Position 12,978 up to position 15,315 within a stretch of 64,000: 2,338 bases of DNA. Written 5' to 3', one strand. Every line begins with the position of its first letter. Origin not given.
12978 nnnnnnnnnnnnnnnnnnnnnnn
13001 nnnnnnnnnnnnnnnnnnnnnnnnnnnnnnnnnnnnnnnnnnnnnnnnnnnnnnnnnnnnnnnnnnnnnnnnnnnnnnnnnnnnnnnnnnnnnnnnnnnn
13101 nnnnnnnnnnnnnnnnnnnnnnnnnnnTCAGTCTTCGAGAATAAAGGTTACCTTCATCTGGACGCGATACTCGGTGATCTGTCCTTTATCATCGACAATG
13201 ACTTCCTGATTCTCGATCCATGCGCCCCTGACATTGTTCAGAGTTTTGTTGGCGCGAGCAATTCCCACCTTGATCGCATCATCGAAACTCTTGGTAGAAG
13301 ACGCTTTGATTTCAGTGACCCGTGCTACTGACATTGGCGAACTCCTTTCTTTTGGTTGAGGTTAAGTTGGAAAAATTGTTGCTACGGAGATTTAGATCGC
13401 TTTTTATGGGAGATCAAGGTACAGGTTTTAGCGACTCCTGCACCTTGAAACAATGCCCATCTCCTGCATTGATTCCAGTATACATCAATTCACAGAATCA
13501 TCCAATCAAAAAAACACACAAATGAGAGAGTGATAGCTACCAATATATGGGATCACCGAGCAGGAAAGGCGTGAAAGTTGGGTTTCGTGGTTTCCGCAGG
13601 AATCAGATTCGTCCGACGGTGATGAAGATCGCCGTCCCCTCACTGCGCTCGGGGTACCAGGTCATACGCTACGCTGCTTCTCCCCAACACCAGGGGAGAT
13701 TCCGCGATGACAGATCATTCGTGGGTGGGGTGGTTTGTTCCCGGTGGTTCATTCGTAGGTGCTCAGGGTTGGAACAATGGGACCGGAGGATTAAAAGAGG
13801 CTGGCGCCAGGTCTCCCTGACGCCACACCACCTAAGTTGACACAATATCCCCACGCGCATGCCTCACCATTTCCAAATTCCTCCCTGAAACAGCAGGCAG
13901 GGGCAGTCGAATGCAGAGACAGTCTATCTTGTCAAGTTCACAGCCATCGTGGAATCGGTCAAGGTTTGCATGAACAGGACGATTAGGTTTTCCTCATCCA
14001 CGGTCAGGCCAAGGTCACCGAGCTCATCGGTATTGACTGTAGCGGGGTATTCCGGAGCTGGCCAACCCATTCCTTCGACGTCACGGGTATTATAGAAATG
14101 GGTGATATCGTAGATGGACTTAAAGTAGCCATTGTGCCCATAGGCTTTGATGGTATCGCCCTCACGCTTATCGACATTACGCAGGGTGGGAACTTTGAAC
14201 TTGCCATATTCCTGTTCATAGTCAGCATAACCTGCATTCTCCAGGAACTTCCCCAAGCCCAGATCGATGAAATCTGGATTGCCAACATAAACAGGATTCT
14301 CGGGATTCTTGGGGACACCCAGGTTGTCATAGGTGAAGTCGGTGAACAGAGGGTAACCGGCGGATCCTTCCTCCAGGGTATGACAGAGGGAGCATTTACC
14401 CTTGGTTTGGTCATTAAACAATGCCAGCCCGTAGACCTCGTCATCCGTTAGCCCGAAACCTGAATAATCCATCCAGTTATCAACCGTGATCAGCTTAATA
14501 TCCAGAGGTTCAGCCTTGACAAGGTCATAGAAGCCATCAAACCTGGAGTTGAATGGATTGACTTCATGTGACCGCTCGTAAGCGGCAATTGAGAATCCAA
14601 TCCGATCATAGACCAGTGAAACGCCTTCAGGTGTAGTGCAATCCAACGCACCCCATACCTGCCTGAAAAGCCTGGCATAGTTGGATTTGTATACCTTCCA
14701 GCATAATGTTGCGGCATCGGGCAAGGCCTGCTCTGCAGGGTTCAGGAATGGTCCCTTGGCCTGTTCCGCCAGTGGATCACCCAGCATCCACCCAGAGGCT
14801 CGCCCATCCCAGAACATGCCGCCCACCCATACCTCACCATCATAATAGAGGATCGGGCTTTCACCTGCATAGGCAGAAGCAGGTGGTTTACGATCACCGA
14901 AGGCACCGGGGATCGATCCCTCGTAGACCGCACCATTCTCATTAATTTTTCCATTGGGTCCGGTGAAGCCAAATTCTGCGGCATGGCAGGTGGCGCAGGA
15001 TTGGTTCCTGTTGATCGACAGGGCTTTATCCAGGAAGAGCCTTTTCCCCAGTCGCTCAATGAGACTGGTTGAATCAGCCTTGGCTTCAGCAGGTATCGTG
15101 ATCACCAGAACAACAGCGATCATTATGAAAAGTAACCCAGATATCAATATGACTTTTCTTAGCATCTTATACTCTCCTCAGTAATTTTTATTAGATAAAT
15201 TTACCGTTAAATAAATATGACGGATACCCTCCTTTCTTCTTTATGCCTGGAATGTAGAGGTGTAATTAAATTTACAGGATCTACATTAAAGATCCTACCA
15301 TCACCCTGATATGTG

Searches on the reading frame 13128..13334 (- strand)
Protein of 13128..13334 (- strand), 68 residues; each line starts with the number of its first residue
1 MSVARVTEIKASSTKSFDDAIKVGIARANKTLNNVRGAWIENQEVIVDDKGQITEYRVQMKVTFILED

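Call 16: search_protein_families(library=pfam, proteins=[window:13128-13334:-], max_evalue=0.01)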
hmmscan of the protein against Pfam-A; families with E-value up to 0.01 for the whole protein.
window:13128-13334:- (68 aa): 1 family
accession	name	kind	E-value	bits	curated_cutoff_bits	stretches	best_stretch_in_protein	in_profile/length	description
PF07311.17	Dodecin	-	2.2e-22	79.6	22.5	1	3-67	1-64/64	Dodecin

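Call 28: find_encoding_contigs(protein=window:13128-13334:-, flank=10000, max_places=10)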
Protein window:13128-13334:- (68 aa): 1 contig read that carries it; 1 place shown.
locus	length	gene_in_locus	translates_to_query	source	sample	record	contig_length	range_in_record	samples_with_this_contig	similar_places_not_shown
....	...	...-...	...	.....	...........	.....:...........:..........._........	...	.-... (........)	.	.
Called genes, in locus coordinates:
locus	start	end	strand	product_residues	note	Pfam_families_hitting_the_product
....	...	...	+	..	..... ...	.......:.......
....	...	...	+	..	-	-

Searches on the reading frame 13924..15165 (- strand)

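Call 16: search_protein_families(library=pfam, proteins=[window:13924-15165:-], max_evalue=0.01)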
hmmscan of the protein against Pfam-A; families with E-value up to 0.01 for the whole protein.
window:13924-15165:- (413 aa): 4 families
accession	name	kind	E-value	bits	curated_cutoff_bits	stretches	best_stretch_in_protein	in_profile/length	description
PF03150.19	CCP_MauG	-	2.6e-28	100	25.6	1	38-213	5-144/149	Di-haem cytochrome c peroxidase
PF09086.16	DUF1924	-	0.0036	18.1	22.5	0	39-69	10-41/96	Domain of unknown function (DUF1924)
PF00034.26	Cytochrom_C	-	0.0037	19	21.3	0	40-84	4-40/90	Cytochrome c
PF13442.11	Cytochrome_CBB3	-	0.0044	17.7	27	0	257-276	13-30/68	Cytochrome C oxidase, cbb3-type, subunit III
